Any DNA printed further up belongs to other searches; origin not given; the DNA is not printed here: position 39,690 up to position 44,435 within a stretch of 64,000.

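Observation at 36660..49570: Eight-gene super-operon encoding three multi-module HdrA proteins (including a 1481-aa HdrA-GltD-HdrA fusion) with HdrB, HdrC, MvhD and an FrhB-like subunit, but no hydrogenase or formate dehydrogenase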

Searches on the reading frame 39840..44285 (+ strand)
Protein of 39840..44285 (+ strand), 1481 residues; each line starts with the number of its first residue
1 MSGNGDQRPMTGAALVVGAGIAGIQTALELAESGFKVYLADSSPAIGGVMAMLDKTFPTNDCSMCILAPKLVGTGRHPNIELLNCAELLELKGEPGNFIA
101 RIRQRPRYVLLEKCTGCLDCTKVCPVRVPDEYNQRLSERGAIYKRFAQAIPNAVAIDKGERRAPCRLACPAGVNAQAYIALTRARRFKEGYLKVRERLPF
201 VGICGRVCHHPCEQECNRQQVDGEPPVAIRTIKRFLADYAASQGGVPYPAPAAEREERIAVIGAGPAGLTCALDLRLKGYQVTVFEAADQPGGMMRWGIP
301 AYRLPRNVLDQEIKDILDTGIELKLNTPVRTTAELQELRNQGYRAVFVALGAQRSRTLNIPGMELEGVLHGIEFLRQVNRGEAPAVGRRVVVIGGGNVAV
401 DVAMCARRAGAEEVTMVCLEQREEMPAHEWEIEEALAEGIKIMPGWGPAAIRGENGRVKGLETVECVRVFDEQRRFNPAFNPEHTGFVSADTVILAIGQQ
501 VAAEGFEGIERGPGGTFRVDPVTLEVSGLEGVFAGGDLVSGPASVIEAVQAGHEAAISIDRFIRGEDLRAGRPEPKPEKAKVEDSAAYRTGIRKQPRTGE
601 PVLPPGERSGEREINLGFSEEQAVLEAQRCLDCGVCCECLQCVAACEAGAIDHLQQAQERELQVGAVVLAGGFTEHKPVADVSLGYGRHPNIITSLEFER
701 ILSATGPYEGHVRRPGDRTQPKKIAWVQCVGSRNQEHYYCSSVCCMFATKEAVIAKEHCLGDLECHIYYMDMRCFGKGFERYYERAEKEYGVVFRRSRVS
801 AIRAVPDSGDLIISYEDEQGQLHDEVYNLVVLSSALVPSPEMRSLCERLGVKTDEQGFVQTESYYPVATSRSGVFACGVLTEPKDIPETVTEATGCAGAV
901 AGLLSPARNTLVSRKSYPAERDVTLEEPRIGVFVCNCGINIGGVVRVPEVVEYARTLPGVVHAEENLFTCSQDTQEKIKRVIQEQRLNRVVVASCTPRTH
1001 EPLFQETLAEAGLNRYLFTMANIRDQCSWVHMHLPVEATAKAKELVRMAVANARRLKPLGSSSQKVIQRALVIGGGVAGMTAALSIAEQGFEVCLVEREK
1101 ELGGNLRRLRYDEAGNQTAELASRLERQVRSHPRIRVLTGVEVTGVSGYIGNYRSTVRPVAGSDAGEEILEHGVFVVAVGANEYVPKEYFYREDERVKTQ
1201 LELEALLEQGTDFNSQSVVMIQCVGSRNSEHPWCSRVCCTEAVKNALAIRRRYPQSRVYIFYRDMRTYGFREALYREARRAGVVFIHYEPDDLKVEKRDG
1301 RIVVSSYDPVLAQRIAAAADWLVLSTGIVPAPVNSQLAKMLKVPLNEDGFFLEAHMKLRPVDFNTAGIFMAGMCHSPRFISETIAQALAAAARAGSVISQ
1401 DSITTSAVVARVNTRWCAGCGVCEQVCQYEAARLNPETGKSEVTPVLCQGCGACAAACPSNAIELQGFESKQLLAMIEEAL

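Call 4: search_protein_families(library=pfam, proteins=[window:39840-44285:+], max_evalue=0.01)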
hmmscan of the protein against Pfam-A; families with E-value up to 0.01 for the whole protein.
window:39840-44285:+ (1481 aa): 33 families (the best 25 are shown)
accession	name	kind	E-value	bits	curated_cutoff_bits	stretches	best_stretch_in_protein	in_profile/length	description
PF07992.20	Pyr_redox_2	-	4.6e-60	203.9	26.1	4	258-552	2-291/291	Pyridine nucleotide-disulphide oxidoreductase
PF13450.12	NAD_binding_8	-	5.5e-27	94.3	21.9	3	261-296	1-36/68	NAD(P)-binding Rossmann-like domain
PF01266.30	DAO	-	1.8e-22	80.8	27.9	3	258-293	1-37/353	FAD dependent oxidoreductase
PF00890.30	FAD_binding_2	-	4.1e-18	66.2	20.4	3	1070-1106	2-38/414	FAD binding domain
PF12831.13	FAD_oxidored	-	6.5e-18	65.7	27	3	1071-1106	3-38/416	FAD dependent oxidoreductase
PF00070.33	Pyr_redox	-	1.3e-16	61.3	22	2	389-462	1-78/82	Pyridine nucleotide-disulphide oxidoreductase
PF13738.12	Pyr_redox_3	-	3.1e-16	59.9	30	2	345-422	127-198/305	Pyridine nucleotide-disulphide oxidoreductase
PF14691.11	Fer4_20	-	3.5e-15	56.2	25.8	1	162-243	29-111/113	Dihydroprymidine dehydrogenase domain II, 4Fe-4S cluster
PF03486.20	HI0933_like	-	2e-13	50.8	50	2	258-292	2-36/244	HI0933-like protein Rossmann domain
PF01946.23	Thi4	-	5.2e-13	49.2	26.2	1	257-318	18-78/235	Thi4 family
PF01494.25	FAD_binding_3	-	8.7e-11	42.1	22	1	1070-1101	4-35/349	FAD binding domain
PF01593.30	Amino_oxidase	-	4.5e-10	39.8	19.8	1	267-294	2-29/443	Flavin containing amine oxidoreductase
PF01134.28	GIDA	-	6.7e-10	39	22.1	1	1071-1099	3-31/391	Glucose inhibited division protein A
PF12838.12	Fer4_7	-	7.7e-09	36.3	27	2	1417-1462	2-52/52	4Fe-4S dicluster domain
PF00037.32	Fer4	-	8.7e-09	35.3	21.1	3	1446-1464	6-24/24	4Fe-4S binding domain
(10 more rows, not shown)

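Call 5: search_protein_families(library=ncbifam, proteins=[window:39840-44285:+], max_evalue=0.001)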
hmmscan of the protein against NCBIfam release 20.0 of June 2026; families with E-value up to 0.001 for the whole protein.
window:39840-44285:+ (1481 aa): 183 families (the best 25 are shown)
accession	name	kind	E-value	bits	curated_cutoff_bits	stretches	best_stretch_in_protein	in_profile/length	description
NF040770.1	hetero_SS_HdrA2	exception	2.2e-281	935.5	1100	4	929-1157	1-230/777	CoB-CoM heterodisulfide reductase HdrA2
NF041778.1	hetero_SS_HdrA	equivalog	4.6e-207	689.4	1400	4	1170-1479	326-649/771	ferredoxin:CoB-CoM heterodisulfide reductase subunit HdrA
NF041891.1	hdrA_Methbact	equivalog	1.1e-190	635.6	1300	4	1209-1480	366-635/762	ferredoxin:CoB-CoM heterodisulfide reductase subunit HdrA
NF009410.0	PRK12771.1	subfamily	1e-163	545.9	516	2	155-684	40-562/566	NAD(P)-binding protein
NF009454.0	PRK12814.1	equivalog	6.4e-120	401.5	916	1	156-643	95-581/657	putative NADPH-dependent glutamate synthase small subunit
NF010590.0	PRK13984.1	equivalog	2.2e-104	349.8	946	1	165-566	198-609/611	putative oxidoreductase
NF009414.0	PRK12778.1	equivalog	1.4e-94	317.9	1103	2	163-564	337-750/752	bifunctional dihydroorotate dehydrogenase B NAD binding subunit/NADPH-dependent glutamate synthase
TIGR01316.1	gltA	equivalog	1.5e-93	314.1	471.75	1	161-563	34-449/449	NADPH-dependent glutamate synthase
TIGR03315.1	Se_ygfK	equivalog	6.1e-80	268.9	835.3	1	163-648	445-899/1012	putative selenate reductase subunit YgfK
NF009409.0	PRK12770.1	subfamily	3.4e-67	227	343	1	252-566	14-353/360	putative glutamate synthase subunit beta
NF045663.1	diclust_near_Sec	equivalog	4.8e-65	220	530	3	160-354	15-201/759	pyridine nucleotide-disulfide oxidoreductase/dicluster-binding protein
TIGR01318.1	gltD_gamma_fam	subfamily_domain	7.4e-63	212.7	482.95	1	138-563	22-465/467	glutamate synthase, small subunit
NF009413.0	PRK12775.1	equivalog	1.6e-57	195.1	1895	1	165-564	341-755/1006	putative trifunctional 2-polyprenylphenol hydroxylase/glutamate synthase subunit beta/ferritin domain-containing protein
TIGR01317.1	GOGAT_sm_gam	subfamily_domain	4.9e-56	190.6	447.7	1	168-566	57-481/485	glutamate synthase small subunit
NF009415.0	PRK12779.1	equivalog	4.4e-50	170.5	1519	1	166-559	211-622/944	putative bifunctional glutamate synthase subunit beta/2-polyprenylphenol hydroxylase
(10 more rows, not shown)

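Call 12: find_homologous_proteins(query=window:39840-44285:+, max_evalue=1e-20)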
Query window:39840-44285:+ (1481 aa): 7624 proteins with E <= 1e-20 among 8000 candidates; the best 120 are listed.
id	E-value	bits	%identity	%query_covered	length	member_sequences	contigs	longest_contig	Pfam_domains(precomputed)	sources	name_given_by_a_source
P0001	0.0e+0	3315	97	100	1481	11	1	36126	PF14697.12,PF13241.13,PF13450.13,PF07992.21,PF12837.13,PF00070.34,PF03486.21,PF13484.12,PF12838.13,PF01134.29,PF01494.26,PF12831.14,PF01946.24,PF01266.31,PF01593.31,PF14691.12,PF00890.31,PF00037.33,PF13738.13,PF01262.28,PF13237.12,PF13187.12,PF02737.25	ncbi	ncbi:MAG: FAD-dependent oxidoreductase [candidate division WOR-3 bacterium]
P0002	0.0e+0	3163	92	100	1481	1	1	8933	PF14697.12,PF13241.13,PF13450.13,PF07992.21,PF12837.13,PF00070.34,PF03486.21,PF13484.12,PF12838.13,PF01134.29,PF01494.26,PF12831.14,PF01946.24,PF01266.31,PF01593.31,PF14691.12,PF00890.31,PF00037.33,PF13738.13,PF01262.28,PF13187.12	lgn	-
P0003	0.0e+0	2768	80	99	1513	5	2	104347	PF14697.12,PF13241.13,PF13450.13,PF07992.21,PF00070.34,PF03486.21,PF12838.13,PF01134.29,PF01494.26,PF12831.14,PF01946.24,PF01266.31,PF01593.31,PF14691.12,PF00890.31,PF13738.13,PF01262.28,PF13187.12,PF02737.25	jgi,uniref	uniref:FAD-binding protein n=1 Tax=candidate division WOR-3 bacterium TaxID=2052148 RepID=A0A7V3V049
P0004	0.0e+0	2735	80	100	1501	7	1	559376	PF14697.12,PF13241.13,PF13450.13,PF07992.21,PF12837.13,PF00070.34,PF03486.21,PF12838.13,PF01134.29,PF01494.26,PF12831.14,PF01946.24,PF01266.31,PF01593.31,PF14691.12,PF00890.31,PF00037.33,PF13738.13,PF01262.28,PF13187.12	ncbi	ncbi:MAG: FAD-dependent oxidoreductase [candidate division WOR-3 bacterium]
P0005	0.0e+0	2723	79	99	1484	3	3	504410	PF14697.12,PF13241.13,PF13450.13,PF07992.21,PF00070.34,PF03486.21,PF13484.12,PF12838.13,PF13454.13,PF05834.19,PF01134.29,PF01494.26,PF12831.14,PF01946.24,PF01266.31,PF01593.31,PF14691.12,PF00890.31,PF00037.33,PF13738.13,PF01262.28,PF13187.12,PF02737.25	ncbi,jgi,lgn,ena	-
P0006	0.0e+0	2718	79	99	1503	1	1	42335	PF14697.12,PF13241.13,PF13450.13,PF07992.21,PF12837.13,PF00070.34,PF03486.21,PF13484.12,PF12838.13,PF01134.29,PF01494.26,PF12831.14,PF01946.24,PF01266.31,PF01593.31,PF14691.12,PF00890.31,PF00037.33,PF13738.13,PF01262.28,PF13237.12,PF13187.12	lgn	-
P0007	0.0e+0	2687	78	99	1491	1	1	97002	PF14697.12,PF00743.26,PF13241.13,PF13450.13,PF07992.21,PF00070.34,PF03486.21,PF13484.12,PF12838.13,PF05834.19,PF01134.29,PF01494.26,PF12831.14,PF01946.24,PF01266.31,PF01593.31,PF14691.12,PF00890.31,PF00037.33,PF13738.13,PF01262.28,PF13237.12,PF13187.12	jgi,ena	-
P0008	0.0e+0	2663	77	99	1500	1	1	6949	PF14697.12,PF13241.13,PF13450.13,PF07992.21,PF12837.13,PF00070.34,PF03486.21,PF13484.12,PF05834.19,PF01266.31,PF14691.12,PF00890.31,PF13738.13,PF13237.12,PF02737.25,PF12838.13,PF01134.29,PF01494.26,PF12831.14,PF01946.24,PF01593.31,PF00037.33,PF01262.28,PF13187.12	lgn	-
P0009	0.0e+0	2653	76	99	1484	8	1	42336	PF14697.12,PF13241.13,PF13450.13,PF07992.21,PF12837.13,PF00070.34,PF03486.21,PF13484.12,PF12838.13,PF05834.19,PF01134.29,PF01494.26,PF12831.14,PF01946.24,PF01266.31,PF01593.31,PF14691.12,PF00890.31,PF00037.33,PF13738.13,PF01262.28,PF13187.12,PF02737.25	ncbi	ncbi:MAG: FAD-dependent oxidoreductase [candidate division WOR-3 bacterium]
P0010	0.0e+0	2490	72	99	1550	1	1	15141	PF14697.12,PF13241.13,PF13450.13,PF07992.21,PF00070.34,PF03486.21,PF12838.13,PF05834.19,PF01134.29,PF01494.26,PF12831.14,PF01946.24,PF01266.31,PF01593.31,PF14691.12,PF00890.31,PF00037.33,PF13738.13,PF01262.28,PF13237.12,PF13187.12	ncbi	ncbi:MAG: FAD-dependent oxidoreductase [bacterium]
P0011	0.0e+0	2489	74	99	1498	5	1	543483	PF14697.12,PF13241.13,PF13450.13,PF07992.21,PF12837.13,PF00070.34,PF03486.21,PF13484.12,PF05834.19,PF01266.31,PF14691.12,PF00890.31,PF13738.13,PF02737.25,PF12838.13,PF13454.13,PF01134.29,PF01494.26,PF12831.14,PF01946.24,PF01593.31,PF00037.33,PF01262.28,PF13187.12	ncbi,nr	ncbi:FAD-dependent oxidoreductase [candidate division WOR-3 bacterium]|nr:FAD-dependent oxidoreducta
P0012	0.0e+0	2463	72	99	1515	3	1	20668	PF14697.12,PF13241.13,PF13450.13,PF07992.21,PF12837.13,PF00070.34,PF03486.21,PF13484.12,PF05834.19,PF01266.31,PF14691.12,PF00890.31,PF13738.13,PF13237.12,PF02737.25,PF12838.13,PF01134.29,PF01494.26,PF12831.14,PF01946.24,PF01593.31,PF00037.33,PF01262.28,PF13187.12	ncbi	-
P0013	0.0e+0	2459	73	99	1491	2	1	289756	PF14697.12,PF13241.13,PF13450.13,PF07992.21,PF00070.34,PF03486.21,PF13484.12,PF12838.13,PF05834.19,PF01134.29,PF01494.26,PF12831.14,PF01946.24,PF01266.31,PF01593.31,PF14691.12,PF00890.31,PF00037.33,PF13738.13,PF01262.28,PF13187.12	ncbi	-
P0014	0.0e+0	2449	72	99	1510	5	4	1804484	PF14697.12,PF00743.26,PF13241.13,PF13450.13,PF07992.21,PF12837.13,PF00070.34,PF03486.21,PF13484.12,PF05834.19,PF01266.31,PF14691.12,PF00890.31,PF13738.13,PF02737.25,PF12838.13,PF13454.13,PF01134.29,PF01494.26,PF12831.14,PF01946.24,PF01593.31,PF00037.33,PF01262.28,PF13187.12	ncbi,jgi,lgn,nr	ncbi:MAG: FAD-dependent oxidoreductase [candidate division WOR-3 bacterium]|jgi:heterodisulfide redu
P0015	0.0e+0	2396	71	99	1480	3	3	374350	PF14697.12,PF13241.13,PF13450.13,PF07992.21,PF12837.13,PF00070.34,PF03486.21,PF13484.12,PF01266.31,PF14691.12,PF00890.31,PF13738.13,PF13237.12,PF03721.21,PF02737.25,PF12838.13,PF13454.13,PF01134.29,PF01494.26,PF12831.14,PF01946.24,PF01593.31,PF00037.33,PF01262.28,PF13187.12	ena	-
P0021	0.0e+0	2326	68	99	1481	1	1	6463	PF14697.12,PF13450.13,PF07992.21,PF12837.13,PF00070.34,PF03486.21,PF12838.13,PF01134.29,PF01494.26,PF12831.14,PF01946.24,PF01266.31,PF01593.31,PF14691.12,PF00890.31,PF00037.33,PF13738.13,PF01262.28,PF13237.12,PF13187.12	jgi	jgi:heterodisulfide reductase subunit A-like polyferredoxin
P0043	0.0e+0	2278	68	100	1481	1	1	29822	PF14697.12,PF13450.13,PF07992.21,PF12837.13,PF00070.34,PF03486.21,PF13484.12,PF12838.13,PF01134.29,PF01494.26,PF12831.14,PF01946.24,PF01266.31,PF01593.31,PF14691.12,PF00890.31,PF00037.33,PF13738.13,PF01262.28,PF13187.12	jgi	jgi:heterodisulfide reductase subunit A-like polyferredoxin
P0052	0.0e+0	2185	65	99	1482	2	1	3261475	PF14697.12,PF13241.13,PF13450.13,PF07992.21,PF12837.13,PF00070.34,PF03486.21,PF13484.12,PF12838.13,PF01134.29,PF01494.26,PF12831.14,PF01946.24,PF01266.31,PF01593.31,PF12797.13,PF14691.12,PF00890.31,PF00037.33,PF13738.13,PF01262.28,PF13237.12,PF13187.12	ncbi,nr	ncbi:MAG: FAD-dependent oxidoreductase [candidate division WOR-3 bacterium]|nr:MAG: FAD-dependent ox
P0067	0.0e+0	1752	53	100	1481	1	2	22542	PF14697.12,PF13241.13,PF13450.13,PF07992.21,PF12837.13,PF00070.34,PF03486.21,PF13484.12,PF01266.31,PF14691.12,PF00890.31,PF13738.13,PF13237.12,PF02737.25,PF12838.13,PF13454.13,PF01134.29,PF01494.26,PF12831.14,PF01946.24,PF01593.31,PF12797.13,PF00037.33,PF01262.28,PF13187.12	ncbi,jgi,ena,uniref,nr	ncbi:4Fe-4S ferredoxin [candidate division WOR-3 bacterium 4484_100]|uniref:4Fe-4S ferredoxin n=1 Ta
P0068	0.0e+0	1751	53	99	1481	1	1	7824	PF14697.12,PF13241.13,PF13450.13,PF07992.21,PF12837.13,PF00070.34,PF03486.21,PF01266.31,PF14691.12,PF00890.31,PF13738.13,PF13237.12,PF02737.25,PF12838.13,PF13454.13,PF01134.29,PF01494.26,PF12831.14,PF01946.24,PF01593.31,PF12797.13,PF00037.33,PF01262.28,PF13187.12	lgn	-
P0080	0.0e+0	1709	52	98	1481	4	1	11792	PF14697.12,PF13241.13,PF13450.13,PF07992.21,PF12837.13,PF00070.34,PF03486.21,PF01266.31,PF14691.12,PF00890.31,PF13738.13,PF25160.2,PF13237.12,PF12838.13,PF13454.13,PF01134.29,PF01494.26,PF12831.14,PF01946.24,PF01593.31,PF12797.13,PF00037.33,PF01262.28,PF13187.12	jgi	jgi:heterodisulfide reductase subunit A-like polyferredoxin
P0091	0.0e+0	1691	52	100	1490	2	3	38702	PF14697.12,PF13241.13,PF13450.13,PF07992.21,PF12837.13,PF00070.34,PF03486.21,PF12838.13,PF01134.29,PF01494.26,PF12831.14,PF01946.24,PF01266.31,PF01593.31,PF12797.13,PF14691.12,PF00890.31,PF00037.33,PF13738.13,PF01262.28,PF13237.12,PF13187.12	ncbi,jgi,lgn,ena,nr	ncbi:MAG: 4Fe-4S ferredoxin [Candidatus Cloacimonas sp. 4484_209]|nr:MAG: 4Fe-4S ferredoxin [Candida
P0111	0.0e+0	1653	52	100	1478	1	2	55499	PF14697.12,PF13241.13,PF13450.13,PF07992.21,PF12837.13,PF00070.34,PF03486.21,PF01266.31,PF14691.12,PF00890.31,PF13738.13,PF25160.2,PF13237.12,PF02737.25,PF12838.13,PF01134.29,PF01494.26,PF12831.14,PF01946.24,PF01593.31,PF12797.13,PF00037.33,PF01262.28,PF13187.12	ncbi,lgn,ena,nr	ncbi:MAG TPA: FAD-dependent oxidoreductase [Actinobacteria bacterium]|nr:FAD-dependent oxidoreductas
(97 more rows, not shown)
